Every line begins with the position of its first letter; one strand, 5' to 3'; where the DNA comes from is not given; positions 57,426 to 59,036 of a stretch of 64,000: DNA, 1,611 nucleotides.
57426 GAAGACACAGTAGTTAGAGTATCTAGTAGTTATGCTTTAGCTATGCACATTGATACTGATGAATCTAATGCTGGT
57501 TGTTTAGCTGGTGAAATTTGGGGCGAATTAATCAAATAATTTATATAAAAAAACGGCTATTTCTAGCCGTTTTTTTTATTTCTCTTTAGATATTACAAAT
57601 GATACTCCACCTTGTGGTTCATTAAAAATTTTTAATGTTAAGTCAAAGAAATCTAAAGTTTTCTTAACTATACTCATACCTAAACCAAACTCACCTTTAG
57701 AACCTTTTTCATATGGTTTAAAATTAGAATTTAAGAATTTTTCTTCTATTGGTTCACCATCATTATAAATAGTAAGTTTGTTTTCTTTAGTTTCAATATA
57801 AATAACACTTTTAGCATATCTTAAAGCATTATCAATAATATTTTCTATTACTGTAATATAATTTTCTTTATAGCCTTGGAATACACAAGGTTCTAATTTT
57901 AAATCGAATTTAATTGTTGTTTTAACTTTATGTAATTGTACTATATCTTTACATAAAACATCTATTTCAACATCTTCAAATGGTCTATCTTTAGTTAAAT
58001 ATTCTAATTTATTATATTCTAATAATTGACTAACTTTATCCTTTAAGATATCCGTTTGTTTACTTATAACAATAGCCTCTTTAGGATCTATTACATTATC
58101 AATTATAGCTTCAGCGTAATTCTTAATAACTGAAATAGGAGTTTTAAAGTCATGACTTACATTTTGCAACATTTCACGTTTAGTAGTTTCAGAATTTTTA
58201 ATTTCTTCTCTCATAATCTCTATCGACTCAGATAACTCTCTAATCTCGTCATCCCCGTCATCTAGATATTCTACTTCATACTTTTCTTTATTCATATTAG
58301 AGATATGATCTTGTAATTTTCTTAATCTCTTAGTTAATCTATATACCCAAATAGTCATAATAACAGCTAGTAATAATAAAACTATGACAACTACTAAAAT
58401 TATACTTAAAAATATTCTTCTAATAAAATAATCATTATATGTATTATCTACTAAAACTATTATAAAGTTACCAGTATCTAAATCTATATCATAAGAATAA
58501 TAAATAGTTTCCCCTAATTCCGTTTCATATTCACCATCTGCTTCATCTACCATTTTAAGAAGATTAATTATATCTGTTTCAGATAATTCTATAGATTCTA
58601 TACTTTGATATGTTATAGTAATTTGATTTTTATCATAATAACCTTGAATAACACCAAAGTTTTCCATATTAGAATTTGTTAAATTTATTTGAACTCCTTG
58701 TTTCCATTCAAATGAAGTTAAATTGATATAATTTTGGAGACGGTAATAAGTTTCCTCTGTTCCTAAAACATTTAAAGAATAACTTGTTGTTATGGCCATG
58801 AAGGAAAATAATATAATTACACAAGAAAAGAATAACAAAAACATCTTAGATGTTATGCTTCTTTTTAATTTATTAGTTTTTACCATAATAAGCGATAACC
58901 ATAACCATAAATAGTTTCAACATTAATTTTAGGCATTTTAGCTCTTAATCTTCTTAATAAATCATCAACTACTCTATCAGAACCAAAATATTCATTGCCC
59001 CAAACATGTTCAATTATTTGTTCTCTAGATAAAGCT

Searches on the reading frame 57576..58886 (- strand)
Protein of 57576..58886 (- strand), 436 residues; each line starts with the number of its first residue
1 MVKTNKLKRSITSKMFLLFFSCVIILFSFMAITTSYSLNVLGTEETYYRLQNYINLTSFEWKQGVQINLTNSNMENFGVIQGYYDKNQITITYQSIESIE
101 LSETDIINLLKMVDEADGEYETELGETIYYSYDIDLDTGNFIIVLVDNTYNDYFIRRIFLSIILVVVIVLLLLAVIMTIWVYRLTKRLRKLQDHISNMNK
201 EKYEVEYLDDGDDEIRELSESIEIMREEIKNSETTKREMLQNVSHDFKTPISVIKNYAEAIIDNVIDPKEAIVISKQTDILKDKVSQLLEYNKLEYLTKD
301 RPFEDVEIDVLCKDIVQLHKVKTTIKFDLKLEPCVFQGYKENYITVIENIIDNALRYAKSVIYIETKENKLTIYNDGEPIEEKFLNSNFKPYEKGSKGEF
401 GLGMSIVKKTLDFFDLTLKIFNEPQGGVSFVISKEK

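Call 88: search_protein_families(library=pfam, proteins=[window:57576-58886:-], max_evalue=0.00001)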
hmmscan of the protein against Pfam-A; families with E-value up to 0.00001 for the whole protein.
window:57576-58886:- (436 aa): 3 families
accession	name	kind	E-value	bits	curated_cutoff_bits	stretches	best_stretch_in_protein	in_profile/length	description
PF02518.31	HATPase_c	-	3.8e-10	40.6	26.4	1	344-433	7-106/111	Histidine kinase-, DNA gyrase B-, and HSP90-like ATPase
PF00512.31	HisKA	-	9.1e-09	35.7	26.9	1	236-295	2-64/66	His Kinase A (phospho-acceptor) domain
PF00672.30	HAMP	-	2.7e-06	28.1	25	1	183-230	5-52/53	HAMP domain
